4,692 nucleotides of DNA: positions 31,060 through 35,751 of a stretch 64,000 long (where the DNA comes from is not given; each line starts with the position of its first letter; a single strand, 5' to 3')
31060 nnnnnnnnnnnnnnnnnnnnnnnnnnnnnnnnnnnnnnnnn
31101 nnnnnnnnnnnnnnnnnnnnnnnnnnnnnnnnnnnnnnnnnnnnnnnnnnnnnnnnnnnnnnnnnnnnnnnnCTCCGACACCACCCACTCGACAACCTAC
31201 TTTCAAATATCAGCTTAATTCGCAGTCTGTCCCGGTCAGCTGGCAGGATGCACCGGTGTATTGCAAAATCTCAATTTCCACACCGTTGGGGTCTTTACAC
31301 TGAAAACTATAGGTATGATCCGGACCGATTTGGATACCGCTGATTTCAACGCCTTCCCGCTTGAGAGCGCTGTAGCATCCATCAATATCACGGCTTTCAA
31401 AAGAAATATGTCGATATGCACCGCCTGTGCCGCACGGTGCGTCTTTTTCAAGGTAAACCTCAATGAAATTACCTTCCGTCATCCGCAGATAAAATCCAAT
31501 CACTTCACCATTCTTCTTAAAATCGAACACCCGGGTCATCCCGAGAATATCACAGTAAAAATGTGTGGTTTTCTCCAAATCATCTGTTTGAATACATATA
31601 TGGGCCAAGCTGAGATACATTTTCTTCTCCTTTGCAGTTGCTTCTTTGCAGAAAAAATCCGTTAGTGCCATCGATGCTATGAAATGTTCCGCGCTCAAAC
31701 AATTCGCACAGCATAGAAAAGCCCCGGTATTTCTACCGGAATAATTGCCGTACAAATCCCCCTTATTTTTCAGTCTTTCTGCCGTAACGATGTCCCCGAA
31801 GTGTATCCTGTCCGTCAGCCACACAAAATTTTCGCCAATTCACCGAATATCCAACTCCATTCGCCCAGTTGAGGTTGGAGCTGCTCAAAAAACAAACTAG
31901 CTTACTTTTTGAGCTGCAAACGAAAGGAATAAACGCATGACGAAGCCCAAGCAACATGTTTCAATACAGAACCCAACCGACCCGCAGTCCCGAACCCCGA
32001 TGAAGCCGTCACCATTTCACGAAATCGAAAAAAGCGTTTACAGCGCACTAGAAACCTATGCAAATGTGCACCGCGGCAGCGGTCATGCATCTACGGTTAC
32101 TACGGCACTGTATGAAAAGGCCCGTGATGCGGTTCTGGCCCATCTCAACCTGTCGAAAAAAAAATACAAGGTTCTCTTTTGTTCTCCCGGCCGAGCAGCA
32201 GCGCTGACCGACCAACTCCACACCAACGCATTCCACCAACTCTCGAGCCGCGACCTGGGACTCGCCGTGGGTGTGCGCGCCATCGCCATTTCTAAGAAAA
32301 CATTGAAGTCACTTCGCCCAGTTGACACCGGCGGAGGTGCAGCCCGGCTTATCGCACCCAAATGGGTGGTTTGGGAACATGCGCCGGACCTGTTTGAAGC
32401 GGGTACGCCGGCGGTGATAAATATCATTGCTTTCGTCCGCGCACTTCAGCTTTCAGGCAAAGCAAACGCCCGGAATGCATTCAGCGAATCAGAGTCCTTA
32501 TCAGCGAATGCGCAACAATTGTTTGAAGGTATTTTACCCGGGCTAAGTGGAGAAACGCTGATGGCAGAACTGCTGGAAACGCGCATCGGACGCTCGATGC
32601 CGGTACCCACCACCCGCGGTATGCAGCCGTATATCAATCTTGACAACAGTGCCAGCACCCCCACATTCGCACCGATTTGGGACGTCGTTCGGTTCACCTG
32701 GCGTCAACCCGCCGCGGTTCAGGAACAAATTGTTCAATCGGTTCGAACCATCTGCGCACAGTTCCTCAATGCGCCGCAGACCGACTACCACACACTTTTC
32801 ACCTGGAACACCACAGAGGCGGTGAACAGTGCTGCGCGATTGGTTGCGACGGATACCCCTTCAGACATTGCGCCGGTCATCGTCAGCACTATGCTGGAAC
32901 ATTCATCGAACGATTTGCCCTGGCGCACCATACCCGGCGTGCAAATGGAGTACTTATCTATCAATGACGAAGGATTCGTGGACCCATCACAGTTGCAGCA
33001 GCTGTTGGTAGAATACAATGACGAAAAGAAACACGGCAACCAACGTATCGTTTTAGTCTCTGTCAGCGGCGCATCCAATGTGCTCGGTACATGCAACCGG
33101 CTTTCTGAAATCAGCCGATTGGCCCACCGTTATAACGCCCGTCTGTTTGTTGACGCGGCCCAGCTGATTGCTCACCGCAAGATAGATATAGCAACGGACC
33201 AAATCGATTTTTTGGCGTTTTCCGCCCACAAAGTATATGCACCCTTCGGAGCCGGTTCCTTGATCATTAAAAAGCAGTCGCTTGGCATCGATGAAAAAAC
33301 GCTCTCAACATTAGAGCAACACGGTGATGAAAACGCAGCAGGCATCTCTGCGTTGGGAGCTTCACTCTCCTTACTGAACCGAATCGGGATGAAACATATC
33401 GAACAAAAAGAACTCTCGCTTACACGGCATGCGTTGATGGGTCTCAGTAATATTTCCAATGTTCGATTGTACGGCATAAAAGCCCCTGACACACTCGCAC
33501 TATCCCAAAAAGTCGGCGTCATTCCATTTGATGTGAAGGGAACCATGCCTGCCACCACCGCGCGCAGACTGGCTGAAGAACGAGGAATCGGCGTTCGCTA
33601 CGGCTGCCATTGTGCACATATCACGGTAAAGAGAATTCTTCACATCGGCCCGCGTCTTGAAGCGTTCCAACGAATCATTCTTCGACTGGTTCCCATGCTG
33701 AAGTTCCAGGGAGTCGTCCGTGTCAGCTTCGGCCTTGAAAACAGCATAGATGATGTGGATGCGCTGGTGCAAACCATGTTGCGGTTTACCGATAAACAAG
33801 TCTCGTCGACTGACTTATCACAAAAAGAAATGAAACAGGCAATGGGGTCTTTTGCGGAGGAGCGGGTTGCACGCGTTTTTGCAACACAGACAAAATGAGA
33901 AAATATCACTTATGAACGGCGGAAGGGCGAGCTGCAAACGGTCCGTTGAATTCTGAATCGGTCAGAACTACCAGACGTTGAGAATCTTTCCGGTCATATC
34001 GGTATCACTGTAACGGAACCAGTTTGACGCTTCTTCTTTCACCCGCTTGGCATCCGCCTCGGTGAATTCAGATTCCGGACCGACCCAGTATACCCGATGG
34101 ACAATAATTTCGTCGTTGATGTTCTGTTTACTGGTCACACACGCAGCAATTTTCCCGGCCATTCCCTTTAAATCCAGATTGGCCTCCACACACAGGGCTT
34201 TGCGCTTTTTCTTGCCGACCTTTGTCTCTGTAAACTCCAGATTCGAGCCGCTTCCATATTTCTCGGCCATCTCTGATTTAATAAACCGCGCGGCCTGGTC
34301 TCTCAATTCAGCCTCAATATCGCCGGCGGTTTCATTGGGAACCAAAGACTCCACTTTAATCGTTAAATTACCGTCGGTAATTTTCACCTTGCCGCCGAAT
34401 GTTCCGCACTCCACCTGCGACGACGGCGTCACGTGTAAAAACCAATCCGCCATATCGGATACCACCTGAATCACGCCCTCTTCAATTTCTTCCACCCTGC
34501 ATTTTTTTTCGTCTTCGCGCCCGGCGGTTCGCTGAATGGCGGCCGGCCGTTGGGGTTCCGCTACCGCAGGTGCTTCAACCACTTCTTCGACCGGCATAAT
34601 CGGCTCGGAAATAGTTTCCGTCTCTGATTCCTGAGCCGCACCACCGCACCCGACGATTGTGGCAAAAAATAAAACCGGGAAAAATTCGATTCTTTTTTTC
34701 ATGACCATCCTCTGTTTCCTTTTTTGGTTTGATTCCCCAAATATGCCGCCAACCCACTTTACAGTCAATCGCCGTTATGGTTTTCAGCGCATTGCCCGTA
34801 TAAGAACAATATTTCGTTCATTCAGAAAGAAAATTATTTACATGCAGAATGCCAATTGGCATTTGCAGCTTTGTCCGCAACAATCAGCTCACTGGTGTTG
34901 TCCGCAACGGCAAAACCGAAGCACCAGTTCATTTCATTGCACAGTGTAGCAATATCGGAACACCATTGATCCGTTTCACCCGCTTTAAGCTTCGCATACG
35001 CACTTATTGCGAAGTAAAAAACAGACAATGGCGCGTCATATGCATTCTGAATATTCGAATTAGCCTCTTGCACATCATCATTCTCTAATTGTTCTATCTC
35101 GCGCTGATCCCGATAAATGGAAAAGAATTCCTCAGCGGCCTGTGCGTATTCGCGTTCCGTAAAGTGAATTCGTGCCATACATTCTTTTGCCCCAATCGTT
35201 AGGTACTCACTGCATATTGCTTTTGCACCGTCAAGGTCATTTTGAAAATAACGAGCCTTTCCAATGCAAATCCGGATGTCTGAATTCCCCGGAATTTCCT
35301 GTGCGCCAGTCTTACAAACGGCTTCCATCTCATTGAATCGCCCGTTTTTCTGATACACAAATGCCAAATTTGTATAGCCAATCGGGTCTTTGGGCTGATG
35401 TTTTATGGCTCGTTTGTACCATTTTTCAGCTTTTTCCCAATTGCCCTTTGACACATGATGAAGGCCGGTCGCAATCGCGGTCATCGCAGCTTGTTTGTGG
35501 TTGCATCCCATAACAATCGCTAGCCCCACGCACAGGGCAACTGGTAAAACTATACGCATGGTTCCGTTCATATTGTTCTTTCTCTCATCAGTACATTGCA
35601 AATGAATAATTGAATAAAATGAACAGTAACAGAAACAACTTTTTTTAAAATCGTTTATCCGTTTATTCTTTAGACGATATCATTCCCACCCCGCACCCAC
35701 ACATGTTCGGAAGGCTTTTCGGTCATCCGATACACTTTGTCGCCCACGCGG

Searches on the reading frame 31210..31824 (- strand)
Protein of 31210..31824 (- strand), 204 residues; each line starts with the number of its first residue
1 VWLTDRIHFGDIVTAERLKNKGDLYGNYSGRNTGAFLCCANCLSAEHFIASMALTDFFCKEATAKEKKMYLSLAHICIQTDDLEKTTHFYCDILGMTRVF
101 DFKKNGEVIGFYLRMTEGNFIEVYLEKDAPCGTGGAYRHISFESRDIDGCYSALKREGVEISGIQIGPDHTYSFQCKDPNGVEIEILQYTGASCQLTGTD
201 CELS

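Call 35: search_protein_families(library=pfam, proteins=[window:31210-31824:-], max_evalue=0.00001)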
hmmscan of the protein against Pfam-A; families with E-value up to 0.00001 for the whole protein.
window:31210-31824:- (204 aa): 2 families
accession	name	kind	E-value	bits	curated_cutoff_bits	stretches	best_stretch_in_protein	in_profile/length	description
PF00903.31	Glyoxalase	-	2.3e-15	57.5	20.6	1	73-186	2-121/121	Glyoxalase/Bleomycin resistance protein/Dioxygenase superfamily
PF13669.12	Glyoxalase_4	-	3e-07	31.1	27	1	75-167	2-101/109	Glyoxalase/Bleomycin resistance protein/Dioxygenase superfamily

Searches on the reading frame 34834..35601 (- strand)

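Call 36: search_protein_families(library=pfam, proteins=[window:34834-35601:-], max_evalue=0.00001)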
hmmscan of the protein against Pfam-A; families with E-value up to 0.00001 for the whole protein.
window:34834-35601:- (255 aa): 7 families
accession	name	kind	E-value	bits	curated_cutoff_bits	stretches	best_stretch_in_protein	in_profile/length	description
PF13414.12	TPR_11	-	1e-09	38.3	26.8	1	49-87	4-42/42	TPR repeat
PF07719.23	TPR_2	-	2e-09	37.3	27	0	45-72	7-34/34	Tetratricopeptide repeat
PF00515.34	TPR_1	-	3.5e-08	33.4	27.8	0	49-72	11-34/34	Tetratricopeptide repeat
PF13428.12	TPR_14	-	2e-07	31.5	23.5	0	47-80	9-42/44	Tetratricopeptide repeat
PF13431.12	TPR_17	-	2.6e-07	30.8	24.4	1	62-92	2-32/34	Tetratricopeptide repeat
PF14559.12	TPR_19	-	9.8e-07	29.5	25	0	51-91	3-43/68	Tetratricopeptide repeat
PF13424.12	TPR_12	-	2e-06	28.3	30.1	0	31-68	37-74/77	Tetratricopeptide repeat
